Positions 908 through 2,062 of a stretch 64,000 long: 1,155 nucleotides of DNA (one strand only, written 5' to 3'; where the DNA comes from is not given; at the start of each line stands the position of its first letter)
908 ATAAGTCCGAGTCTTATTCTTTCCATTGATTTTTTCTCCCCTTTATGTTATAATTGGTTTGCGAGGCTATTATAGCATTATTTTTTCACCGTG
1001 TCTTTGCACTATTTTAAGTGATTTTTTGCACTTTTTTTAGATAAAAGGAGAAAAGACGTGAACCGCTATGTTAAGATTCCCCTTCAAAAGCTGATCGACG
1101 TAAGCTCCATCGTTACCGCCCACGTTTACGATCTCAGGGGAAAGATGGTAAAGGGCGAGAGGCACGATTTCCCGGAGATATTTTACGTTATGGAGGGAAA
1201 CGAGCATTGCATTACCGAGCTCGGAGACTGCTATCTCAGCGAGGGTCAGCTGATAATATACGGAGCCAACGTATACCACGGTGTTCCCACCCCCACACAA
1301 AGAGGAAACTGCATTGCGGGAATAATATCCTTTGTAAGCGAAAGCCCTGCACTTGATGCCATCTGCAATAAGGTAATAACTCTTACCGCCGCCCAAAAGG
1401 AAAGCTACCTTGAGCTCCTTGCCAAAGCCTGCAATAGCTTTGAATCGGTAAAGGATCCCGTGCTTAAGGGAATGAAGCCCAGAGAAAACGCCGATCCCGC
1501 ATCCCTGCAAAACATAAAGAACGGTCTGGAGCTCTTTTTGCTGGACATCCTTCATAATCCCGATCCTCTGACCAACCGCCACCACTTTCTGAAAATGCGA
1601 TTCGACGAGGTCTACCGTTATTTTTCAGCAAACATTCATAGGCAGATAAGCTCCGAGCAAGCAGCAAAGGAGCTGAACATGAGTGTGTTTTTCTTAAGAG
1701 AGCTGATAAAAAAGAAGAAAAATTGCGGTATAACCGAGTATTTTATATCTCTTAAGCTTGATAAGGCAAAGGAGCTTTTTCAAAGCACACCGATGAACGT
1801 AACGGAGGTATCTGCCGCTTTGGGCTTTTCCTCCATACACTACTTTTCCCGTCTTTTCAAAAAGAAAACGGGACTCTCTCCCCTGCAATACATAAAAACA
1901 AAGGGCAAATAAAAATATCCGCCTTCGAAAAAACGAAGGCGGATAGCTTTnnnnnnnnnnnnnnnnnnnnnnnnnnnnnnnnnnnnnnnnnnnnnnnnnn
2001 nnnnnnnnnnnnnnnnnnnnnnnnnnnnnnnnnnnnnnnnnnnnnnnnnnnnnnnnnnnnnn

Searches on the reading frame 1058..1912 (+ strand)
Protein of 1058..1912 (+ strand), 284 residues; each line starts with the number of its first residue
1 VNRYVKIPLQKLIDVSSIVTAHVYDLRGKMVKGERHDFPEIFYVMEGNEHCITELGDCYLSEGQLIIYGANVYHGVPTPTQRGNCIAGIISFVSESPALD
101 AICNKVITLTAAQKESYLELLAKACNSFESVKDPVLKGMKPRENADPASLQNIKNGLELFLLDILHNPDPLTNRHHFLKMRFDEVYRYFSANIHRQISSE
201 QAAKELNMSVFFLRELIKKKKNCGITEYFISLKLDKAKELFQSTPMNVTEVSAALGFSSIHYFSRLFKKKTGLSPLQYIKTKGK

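Call 37: search_protein_families(library=pfam, proteins=[window:1058-1912:+], max_evalue=0.001)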
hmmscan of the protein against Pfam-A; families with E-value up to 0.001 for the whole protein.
window:1058-1912:+ (284 aa): 2 families
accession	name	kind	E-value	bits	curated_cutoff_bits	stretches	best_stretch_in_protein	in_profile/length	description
PF12833.13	HTH_18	-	5.4e-16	59.1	33.6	1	203-280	2-79/80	Helix-turn-helix domain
PF00165.29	HTH_AraC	-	3.1e-13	49.9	26.6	1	243-280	6-42/42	Bacterial regulatory helix-turn-helix proteins, AraC family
